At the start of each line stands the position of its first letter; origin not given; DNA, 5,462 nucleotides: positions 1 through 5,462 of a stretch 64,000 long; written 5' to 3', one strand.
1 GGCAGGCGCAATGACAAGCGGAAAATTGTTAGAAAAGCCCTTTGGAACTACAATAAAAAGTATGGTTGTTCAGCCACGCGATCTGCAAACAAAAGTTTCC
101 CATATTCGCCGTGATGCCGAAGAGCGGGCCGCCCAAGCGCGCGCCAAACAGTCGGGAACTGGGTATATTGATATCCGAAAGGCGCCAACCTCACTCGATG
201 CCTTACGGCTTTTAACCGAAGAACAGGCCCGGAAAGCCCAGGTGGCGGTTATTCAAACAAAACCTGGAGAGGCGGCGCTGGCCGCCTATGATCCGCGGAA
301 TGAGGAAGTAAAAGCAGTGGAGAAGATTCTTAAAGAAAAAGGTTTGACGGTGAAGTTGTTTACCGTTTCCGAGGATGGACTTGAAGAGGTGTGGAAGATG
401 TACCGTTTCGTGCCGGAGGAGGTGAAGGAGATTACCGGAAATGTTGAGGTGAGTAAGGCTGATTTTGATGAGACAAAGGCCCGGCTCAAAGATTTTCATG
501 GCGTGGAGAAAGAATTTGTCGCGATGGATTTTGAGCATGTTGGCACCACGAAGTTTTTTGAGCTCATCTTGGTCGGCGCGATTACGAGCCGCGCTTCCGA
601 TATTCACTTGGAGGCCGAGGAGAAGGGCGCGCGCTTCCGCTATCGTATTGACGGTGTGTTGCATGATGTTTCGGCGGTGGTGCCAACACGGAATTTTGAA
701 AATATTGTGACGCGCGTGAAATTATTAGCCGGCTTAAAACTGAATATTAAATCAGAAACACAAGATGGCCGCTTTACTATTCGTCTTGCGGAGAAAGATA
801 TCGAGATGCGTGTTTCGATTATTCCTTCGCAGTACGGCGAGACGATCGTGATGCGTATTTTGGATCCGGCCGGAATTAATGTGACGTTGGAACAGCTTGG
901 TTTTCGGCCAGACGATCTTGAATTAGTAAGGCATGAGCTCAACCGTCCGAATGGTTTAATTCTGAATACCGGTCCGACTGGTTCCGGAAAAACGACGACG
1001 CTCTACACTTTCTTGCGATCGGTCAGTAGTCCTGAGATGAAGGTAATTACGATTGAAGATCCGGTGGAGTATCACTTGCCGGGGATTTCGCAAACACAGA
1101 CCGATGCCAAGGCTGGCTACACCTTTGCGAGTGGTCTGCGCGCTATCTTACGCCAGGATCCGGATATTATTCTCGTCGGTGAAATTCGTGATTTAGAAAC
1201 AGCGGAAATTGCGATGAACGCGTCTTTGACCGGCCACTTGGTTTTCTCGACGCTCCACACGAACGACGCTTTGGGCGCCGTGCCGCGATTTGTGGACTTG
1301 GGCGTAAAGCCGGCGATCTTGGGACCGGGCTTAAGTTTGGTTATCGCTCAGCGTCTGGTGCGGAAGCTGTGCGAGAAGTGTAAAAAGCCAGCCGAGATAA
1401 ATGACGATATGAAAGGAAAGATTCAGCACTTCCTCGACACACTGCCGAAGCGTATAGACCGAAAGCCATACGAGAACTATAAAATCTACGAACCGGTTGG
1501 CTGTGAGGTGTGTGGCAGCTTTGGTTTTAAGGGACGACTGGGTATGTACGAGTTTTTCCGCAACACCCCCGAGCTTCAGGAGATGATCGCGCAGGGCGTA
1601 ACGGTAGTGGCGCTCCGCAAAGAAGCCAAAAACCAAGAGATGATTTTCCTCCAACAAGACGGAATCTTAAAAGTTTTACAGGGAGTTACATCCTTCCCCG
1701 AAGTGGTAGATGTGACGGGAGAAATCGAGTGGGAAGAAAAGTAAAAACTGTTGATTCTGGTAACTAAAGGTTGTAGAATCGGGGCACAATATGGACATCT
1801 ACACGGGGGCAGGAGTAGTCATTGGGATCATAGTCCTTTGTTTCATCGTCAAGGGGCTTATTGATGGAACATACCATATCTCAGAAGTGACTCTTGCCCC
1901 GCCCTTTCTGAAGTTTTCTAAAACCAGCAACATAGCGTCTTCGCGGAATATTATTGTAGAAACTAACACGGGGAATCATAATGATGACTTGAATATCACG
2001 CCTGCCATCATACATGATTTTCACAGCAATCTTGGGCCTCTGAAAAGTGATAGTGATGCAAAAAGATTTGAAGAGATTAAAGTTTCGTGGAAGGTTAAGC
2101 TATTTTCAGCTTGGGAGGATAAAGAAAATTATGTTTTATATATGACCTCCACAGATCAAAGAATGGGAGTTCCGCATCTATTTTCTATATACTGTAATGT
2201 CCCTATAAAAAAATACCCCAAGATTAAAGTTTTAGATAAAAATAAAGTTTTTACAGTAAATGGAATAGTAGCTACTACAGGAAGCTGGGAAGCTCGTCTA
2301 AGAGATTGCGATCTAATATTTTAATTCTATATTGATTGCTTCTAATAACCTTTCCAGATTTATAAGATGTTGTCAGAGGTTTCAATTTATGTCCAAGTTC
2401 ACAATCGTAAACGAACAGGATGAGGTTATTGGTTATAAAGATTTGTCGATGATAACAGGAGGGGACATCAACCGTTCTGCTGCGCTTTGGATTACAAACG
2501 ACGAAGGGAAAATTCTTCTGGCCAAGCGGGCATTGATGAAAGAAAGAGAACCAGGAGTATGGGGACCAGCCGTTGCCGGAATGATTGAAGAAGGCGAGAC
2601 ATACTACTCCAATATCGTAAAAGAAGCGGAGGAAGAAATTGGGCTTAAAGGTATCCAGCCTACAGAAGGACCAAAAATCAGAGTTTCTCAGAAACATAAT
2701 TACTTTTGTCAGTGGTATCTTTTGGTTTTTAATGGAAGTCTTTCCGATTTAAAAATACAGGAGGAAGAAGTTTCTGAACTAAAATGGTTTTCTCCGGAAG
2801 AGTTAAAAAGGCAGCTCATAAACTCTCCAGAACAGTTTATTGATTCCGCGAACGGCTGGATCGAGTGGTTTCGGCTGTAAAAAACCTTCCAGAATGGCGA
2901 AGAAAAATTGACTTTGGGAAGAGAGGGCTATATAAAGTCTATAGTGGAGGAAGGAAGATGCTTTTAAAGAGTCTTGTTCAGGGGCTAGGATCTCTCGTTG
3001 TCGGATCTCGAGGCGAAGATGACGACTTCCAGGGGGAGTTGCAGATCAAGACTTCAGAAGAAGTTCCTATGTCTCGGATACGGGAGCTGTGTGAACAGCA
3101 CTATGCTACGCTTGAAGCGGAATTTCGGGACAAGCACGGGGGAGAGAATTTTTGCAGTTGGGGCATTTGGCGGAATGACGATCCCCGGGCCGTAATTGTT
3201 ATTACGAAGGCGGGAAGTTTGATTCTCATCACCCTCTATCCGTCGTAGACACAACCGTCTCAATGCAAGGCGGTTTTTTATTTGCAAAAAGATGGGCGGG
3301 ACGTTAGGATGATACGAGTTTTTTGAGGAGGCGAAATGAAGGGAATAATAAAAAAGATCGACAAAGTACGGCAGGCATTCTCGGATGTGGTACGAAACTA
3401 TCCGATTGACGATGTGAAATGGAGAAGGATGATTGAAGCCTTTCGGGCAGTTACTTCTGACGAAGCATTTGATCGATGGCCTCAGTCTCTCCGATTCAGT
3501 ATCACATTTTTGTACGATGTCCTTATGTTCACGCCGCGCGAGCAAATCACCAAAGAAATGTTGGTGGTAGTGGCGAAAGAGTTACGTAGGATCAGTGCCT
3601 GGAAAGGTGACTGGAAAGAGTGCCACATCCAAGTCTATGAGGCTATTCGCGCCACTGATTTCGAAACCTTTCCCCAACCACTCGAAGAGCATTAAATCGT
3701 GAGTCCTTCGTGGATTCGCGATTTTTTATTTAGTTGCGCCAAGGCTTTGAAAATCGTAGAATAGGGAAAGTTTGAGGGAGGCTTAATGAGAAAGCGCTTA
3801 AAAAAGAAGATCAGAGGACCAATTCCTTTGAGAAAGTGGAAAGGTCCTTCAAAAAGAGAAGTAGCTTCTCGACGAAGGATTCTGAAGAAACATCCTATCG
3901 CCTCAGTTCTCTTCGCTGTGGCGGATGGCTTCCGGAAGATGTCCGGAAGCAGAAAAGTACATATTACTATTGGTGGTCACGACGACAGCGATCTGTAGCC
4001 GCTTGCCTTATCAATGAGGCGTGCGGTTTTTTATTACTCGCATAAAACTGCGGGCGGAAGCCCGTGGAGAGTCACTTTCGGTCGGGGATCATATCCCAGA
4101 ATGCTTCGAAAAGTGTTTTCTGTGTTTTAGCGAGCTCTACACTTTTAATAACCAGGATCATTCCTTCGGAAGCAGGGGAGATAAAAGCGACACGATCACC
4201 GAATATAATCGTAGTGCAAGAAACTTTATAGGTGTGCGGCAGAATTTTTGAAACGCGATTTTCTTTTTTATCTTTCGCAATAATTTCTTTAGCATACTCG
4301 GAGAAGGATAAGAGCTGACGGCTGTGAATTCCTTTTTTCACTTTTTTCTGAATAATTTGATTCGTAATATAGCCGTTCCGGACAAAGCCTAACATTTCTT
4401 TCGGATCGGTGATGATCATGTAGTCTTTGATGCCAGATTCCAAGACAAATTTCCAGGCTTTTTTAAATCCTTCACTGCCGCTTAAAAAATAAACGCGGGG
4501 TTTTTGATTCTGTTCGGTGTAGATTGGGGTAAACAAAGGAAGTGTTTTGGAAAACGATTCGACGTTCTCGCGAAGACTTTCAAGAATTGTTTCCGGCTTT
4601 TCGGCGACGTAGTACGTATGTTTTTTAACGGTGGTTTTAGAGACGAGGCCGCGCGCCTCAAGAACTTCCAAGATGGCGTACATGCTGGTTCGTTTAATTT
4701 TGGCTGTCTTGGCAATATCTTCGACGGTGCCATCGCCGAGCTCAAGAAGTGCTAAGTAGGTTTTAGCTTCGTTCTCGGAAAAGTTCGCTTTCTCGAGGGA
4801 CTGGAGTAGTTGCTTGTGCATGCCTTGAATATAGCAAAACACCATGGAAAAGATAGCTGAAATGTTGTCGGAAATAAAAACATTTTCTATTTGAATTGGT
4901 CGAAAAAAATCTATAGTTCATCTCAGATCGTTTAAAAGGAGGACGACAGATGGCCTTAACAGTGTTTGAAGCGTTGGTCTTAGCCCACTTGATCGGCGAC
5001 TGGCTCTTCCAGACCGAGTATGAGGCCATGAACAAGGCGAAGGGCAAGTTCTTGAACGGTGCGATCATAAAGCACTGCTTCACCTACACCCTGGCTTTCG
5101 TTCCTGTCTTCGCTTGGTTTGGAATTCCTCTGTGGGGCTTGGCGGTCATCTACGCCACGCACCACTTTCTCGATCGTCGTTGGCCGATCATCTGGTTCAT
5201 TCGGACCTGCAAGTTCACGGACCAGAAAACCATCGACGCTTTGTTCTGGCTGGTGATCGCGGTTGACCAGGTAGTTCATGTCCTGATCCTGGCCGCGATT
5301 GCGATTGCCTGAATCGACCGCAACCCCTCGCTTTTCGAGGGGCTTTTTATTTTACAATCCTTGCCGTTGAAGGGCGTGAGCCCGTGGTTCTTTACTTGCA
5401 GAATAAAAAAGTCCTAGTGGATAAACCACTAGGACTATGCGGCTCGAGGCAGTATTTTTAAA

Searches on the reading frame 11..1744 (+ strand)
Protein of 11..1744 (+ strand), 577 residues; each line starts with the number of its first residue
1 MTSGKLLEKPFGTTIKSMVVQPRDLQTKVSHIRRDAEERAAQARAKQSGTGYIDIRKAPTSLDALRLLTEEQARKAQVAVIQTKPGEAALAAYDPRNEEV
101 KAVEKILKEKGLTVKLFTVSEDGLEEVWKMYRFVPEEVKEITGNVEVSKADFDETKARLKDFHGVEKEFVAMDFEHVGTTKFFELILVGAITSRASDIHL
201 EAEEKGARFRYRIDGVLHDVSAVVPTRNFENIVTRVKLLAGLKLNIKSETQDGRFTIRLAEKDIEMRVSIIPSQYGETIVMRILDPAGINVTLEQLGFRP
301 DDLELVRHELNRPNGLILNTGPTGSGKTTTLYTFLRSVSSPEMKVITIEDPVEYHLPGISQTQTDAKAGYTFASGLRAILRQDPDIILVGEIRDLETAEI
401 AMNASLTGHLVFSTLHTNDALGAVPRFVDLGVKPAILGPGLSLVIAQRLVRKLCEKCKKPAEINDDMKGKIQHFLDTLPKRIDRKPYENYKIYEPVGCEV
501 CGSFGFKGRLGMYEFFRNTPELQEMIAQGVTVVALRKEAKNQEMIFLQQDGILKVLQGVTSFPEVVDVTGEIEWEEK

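Call 8: search_protein_families(library=pfam, max_evalue=0.01, proteins=[window:11-1744:+])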
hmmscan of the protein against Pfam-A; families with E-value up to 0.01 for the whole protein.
window:11-1744:+ (577 aa): 3 families
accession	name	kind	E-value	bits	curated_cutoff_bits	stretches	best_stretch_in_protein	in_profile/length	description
PF00437.27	T2SSE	-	4.1e-114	381.5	24.9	1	181-565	10-368/370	Type II/IV secretion system protein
PF05157.20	MshEN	-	0.00041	20.7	23.1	1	49-100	2-53/90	MshEN domain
PF13191.12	AAA_16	-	0.0062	17.5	32.6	0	309-362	15-64/167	AAA ATPase domain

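Call 48: find_encoding_contigs(protein=window:11-1744:+, flank=10000, max_places=3)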
Protein window:11-1744:+ (577 aa): 2 contigs read that carry it; 1 place shown.
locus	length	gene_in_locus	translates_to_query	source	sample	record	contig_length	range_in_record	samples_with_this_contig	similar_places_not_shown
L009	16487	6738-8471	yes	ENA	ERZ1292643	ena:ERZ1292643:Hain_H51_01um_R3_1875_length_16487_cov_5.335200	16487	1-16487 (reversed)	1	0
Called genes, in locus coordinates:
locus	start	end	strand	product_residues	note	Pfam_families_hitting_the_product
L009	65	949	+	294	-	PF00308:Bac_DnaA, PF01695:IstB_IS21 (weak), PF08299:Bac_DnaA_C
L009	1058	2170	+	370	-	PF00712:DNA_pol3_beta, PF02767:DNA_pol3_beta_2, PF02768:DNA_pol3_beta_3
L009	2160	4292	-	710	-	PF00912:Transgly, PF00905:Transpeptidase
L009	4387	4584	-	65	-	-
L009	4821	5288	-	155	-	PF02075:RuvC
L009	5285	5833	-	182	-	PF20772:TACO1_YebC_N, PF01709:Transcrip_reg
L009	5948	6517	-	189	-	-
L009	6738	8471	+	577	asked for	PF00437:T2SSE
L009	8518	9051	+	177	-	-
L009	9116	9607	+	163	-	PF00293:NUDIX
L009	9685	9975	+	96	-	-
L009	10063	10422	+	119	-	-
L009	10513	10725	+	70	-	-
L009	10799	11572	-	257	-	PF01978:TrmB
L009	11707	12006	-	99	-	-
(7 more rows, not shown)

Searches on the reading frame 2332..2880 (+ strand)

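Call 8: search_protein_families(library=pfam, max_evalue=0.01, proteins=[window:2332-2880:+])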
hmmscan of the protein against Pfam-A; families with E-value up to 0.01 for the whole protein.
window:2332-2880:+ (182 aa): 2 families
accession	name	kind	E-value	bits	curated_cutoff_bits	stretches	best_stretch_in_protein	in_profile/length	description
PF00293.34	NUDIX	-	7e-20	71.8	21.1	1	48-166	4-127/134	NUDIX domain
PF14815.12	NUDIX_4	-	0.0021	18.3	35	1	51-160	2-100/113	NUDIX domain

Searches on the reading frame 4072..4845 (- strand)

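Call 28: search_protein_families(library=pfam, max_evalue=0.001, proteins=[window:4072-4845:-])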
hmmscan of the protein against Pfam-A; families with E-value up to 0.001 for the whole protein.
window:4072-4845:- (257 aa): 2 families
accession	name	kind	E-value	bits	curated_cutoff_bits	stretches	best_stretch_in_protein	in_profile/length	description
PF01978.25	TrmB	-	1.2e-16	60.8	25.6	1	17-81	1-65/68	Sugar-specific transcriptional regulator TrmB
PF04182.18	B-block_TFIIIC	-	0.0006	20.3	22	0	41-75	21-57/73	B-block binding subunit of TFIIIC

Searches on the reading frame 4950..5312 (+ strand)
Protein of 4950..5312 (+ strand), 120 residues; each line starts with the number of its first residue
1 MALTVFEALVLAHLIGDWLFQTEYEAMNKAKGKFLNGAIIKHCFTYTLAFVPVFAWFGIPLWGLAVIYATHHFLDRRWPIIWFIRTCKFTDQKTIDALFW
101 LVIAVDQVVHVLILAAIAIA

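Call 28: search_protein_families(library=pfam, max_evalue=0.001, proteins=[window:4950-5312:+])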
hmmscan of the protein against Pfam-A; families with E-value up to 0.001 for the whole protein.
window:4950-5312:+ (120 aa): 1 family
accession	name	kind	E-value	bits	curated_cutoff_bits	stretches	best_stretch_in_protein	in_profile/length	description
PF11750.13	DUF3307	-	2.3e-09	37.8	23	1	5-118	1-106/127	Protein of unknown function (DUF3307)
